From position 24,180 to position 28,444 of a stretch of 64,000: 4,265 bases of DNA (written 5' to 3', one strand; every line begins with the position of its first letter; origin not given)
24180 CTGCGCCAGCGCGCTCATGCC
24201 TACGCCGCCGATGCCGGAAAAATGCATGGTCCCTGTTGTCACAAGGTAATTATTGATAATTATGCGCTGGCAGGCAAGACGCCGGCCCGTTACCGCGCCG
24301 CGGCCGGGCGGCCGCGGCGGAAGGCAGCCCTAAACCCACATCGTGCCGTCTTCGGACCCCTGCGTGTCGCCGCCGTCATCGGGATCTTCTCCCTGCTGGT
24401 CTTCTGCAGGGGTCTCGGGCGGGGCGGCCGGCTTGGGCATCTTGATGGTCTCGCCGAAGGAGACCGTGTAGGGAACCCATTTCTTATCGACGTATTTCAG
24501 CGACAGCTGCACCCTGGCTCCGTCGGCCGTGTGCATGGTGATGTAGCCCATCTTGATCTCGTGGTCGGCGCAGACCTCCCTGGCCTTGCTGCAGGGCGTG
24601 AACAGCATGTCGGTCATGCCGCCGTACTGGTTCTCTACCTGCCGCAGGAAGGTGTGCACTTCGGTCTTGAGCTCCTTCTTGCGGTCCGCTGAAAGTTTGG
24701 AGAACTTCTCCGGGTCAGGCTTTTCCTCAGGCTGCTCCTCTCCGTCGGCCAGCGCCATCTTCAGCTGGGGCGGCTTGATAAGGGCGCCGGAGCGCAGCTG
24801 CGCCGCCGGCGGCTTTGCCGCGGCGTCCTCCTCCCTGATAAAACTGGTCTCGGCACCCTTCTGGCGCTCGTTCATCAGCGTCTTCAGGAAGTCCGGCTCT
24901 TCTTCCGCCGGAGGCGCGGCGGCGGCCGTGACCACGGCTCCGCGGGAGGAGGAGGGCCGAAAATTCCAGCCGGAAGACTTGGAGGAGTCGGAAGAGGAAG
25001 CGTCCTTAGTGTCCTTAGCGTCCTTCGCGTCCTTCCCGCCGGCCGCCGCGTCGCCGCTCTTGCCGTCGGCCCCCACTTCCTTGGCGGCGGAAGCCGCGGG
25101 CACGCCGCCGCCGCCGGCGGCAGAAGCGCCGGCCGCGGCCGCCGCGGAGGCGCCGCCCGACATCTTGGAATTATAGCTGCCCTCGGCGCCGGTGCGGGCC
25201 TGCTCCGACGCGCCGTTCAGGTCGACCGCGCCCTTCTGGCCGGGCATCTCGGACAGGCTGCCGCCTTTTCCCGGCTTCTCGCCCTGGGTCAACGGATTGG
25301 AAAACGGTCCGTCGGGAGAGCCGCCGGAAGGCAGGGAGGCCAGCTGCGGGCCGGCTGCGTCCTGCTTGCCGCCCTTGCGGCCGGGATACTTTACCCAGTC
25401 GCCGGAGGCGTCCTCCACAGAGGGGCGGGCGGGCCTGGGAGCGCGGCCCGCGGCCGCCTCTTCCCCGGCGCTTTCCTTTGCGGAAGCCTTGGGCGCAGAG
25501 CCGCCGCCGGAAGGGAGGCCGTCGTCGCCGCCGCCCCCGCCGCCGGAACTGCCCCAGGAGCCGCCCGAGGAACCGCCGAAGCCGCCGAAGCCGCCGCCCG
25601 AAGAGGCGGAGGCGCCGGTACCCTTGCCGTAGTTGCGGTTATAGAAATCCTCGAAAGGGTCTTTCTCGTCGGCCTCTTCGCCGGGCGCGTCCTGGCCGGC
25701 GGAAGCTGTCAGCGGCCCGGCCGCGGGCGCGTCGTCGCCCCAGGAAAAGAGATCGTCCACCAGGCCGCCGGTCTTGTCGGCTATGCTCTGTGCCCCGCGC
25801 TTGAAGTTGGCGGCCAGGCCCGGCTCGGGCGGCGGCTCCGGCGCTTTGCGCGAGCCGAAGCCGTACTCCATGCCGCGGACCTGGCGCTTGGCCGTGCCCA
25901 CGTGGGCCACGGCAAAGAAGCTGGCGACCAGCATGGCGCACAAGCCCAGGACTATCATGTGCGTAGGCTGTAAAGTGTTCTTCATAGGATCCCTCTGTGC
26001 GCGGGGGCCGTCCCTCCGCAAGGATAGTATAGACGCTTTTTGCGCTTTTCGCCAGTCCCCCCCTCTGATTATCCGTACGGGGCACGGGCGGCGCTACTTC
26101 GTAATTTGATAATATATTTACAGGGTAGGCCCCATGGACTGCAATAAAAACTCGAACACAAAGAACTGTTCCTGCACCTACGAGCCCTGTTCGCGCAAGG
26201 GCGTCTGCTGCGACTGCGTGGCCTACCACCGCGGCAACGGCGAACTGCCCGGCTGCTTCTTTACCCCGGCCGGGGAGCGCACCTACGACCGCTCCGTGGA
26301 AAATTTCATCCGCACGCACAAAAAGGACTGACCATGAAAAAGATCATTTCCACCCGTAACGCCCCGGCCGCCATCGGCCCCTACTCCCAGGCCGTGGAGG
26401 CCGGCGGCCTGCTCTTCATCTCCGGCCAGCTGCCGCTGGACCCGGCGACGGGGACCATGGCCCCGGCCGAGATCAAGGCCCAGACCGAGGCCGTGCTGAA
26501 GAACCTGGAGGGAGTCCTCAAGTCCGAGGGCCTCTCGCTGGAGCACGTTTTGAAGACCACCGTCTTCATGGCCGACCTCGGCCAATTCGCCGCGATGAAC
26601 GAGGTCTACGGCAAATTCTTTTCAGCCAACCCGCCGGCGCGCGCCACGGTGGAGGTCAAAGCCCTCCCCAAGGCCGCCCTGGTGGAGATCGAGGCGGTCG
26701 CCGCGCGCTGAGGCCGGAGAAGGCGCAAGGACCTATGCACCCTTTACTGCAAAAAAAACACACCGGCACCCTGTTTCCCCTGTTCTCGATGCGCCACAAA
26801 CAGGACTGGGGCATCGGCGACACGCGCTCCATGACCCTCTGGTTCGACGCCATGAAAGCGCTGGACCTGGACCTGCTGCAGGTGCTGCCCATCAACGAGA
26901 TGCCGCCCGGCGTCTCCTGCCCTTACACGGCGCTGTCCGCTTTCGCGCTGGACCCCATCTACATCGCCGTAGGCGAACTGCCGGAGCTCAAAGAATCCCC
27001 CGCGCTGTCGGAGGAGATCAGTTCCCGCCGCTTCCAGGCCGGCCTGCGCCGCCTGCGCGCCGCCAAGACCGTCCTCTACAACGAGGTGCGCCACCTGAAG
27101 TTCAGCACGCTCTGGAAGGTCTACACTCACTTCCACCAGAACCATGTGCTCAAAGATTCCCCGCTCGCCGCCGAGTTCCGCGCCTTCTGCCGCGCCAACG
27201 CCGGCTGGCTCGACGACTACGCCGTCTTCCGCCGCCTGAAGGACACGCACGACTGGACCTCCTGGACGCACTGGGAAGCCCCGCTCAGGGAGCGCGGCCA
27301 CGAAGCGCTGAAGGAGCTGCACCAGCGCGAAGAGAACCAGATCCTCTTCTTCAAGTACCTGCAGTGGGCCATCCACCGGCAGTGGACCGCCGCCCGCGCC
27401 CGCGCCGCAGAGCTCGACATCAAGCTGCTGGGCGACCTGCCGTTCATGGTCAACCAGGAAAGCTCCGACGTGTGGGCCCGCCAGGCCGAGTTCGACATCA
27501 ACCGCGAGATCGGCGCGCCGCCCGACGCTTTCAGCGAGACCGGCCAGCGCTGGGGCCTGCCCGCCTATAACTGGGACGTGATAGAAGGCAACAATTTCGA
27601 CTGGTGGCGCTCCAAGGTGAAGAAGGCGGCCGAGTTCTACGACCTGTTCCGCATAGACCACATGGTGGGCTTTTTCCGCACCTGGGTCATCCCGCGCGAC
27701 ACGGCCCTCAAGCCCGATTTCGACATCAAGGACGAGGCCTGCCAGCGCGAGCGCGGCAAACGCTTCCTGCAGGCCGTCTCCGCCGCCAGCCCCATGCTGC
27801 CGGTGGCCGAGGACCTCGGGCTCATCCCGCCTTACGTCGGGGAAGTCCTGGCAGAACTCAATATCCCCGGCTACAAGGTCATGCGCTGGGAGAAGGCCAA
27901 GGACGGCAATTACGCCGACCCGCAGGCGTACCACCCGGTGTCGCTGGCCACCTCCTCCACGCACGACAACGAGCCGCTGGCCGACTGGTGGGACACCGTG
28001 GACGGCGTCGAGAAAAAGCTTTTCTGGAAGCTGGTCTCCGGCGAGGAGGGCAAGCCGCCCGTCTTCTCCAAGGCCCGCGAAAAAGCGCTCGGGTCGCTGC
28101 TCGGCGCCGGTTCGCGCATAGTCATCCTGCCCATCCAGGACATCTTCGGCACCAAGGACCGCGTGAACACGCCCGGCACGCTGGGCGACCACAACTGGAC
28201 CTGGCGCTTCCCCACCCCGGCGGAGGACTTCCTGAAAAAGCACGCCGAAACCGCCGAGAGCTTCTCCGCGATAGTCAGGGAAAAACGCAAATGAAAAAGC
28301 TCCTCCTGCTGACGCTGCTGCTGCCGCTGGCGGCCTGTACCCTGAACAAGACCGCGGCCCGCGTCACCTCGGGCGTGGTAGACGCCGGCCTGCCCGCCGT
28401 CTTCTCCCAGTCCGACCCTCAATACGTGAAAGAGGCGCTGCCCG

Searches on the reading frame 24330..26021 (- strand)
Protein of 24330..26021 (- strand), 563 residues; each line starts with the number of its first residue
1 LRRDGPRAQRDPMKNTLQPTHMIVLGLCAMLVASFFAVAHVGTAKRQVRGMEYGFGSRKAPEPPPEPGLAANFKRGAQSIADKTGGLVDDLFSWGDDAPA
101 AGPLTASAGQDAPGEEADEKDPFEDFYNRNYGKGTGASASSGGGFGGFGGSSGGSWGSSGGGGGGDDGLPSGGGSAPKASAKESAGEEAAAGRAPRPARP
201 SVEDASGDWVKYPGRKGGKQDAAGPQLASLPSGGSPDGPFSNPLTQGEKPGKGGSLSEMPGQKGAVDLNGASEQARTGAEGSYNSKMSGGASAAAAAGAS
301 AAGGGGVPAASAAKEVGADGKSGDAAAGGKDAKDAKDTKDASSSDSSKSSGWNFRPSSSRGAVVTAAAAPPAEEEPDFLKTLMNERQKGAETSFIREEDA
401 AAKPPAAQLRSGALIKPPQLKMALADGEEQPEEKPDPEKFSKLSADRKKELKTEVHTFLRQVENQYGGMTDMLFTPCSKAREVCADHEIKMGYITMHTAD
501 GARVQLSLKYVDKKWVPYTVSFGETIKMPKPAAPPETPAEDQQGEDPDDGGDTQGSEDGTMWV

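Call 49: search_protein_families(library=pfam, proteins=[window:24330-26021:-], max_evalue=0.00001)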
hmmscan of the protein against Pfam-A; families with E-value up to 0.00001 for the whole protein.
window:24330-26021:- (563 aa): 0 families

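Call 61: find_encoding_contigs(protein=window:24330-25985:-, flank=6000, max_places=4)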
Protein window:24330-25985:- (551 aa): 8 contigs read that carry it; 4 places shown.
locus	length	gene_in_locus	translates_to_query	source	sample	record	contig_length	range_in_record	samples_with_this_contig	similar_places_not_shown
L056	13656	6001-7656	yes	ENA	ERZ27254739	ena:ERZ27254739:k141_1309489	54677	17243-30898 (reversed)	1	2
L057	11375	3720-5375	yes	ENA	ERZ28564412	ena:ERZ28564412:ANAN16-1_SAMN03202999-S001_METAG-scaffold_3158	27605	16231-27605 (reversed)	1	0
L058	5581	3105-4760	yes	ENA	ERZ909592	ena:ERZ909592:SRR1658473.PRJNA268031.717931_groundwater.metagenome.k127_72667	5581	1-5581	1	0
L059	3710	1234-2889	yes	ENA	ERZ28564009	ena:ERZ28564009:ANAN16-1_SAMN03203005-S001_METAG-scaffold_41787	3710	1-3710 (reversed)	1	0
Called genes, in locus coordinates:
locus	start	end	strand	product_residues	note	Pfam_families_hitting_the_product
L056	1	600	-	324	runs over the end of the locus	PF04055:Radical_SAM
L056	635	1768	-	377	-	PF00999:Na_H_Exchanger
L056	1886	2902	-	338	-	PF03480:DctP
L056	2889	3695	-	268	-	PF16811:TAtT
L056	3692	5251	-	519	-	PF02446:Glyco_hydro_77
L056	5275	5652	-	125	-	PF01042:Ribonuc_L-PSP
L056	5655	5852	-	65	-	PF20095:DUF6485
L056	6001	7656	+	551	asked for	-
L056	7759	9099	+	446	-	PF01225:Mur_ligase, PF08245:Mur_ligase_M, PF02875:Mur_ligase_C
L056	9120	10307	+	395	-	PF00753:Lactamase_B, PF19583:ODP, PF00258:Flavodoxin_1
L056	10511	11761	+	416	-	-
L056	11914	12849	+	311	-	-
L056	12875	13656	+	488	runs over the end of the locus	-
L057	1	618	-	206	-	?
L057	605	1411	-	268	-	PF16811:TAtT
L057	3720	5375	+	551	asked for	-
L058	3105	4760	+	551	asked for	-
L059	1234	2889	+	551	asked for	-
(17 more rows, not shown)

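Call 67: find_related_loci(query=window:24330-25985:-, collection=metagenome_contigs, flank=6000)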
Query window:24330-25985:- (551 aa) in metagenome_contigs; peptide patterns used: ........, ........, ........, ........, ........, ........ (x = any residue, [..] = any of these).
600 stretches matched a pattern, but none encodes a relative of the query by tblastn (E <= 1e-3).
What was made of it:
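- Tried and rejected: A metagenome scan for its relatives found none (call 67), so its conservation is unknown.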

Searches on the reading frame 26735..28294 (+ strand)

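Call 49: search_protein_families(library=pfam, proteins=[window:26735-28294:+], max_evalue=0.00001)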
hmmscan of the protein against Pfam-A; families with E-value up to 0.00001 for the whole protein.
window:26735-28294:+ (519 aa): 1 family
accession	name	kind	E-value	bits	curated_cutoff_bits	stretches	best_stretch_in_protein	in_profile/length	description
PF02446.23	Glyco_hydro_77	-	9.1e-128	427.5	25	1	15-493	2-460/465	4-alpha-glucanotransferase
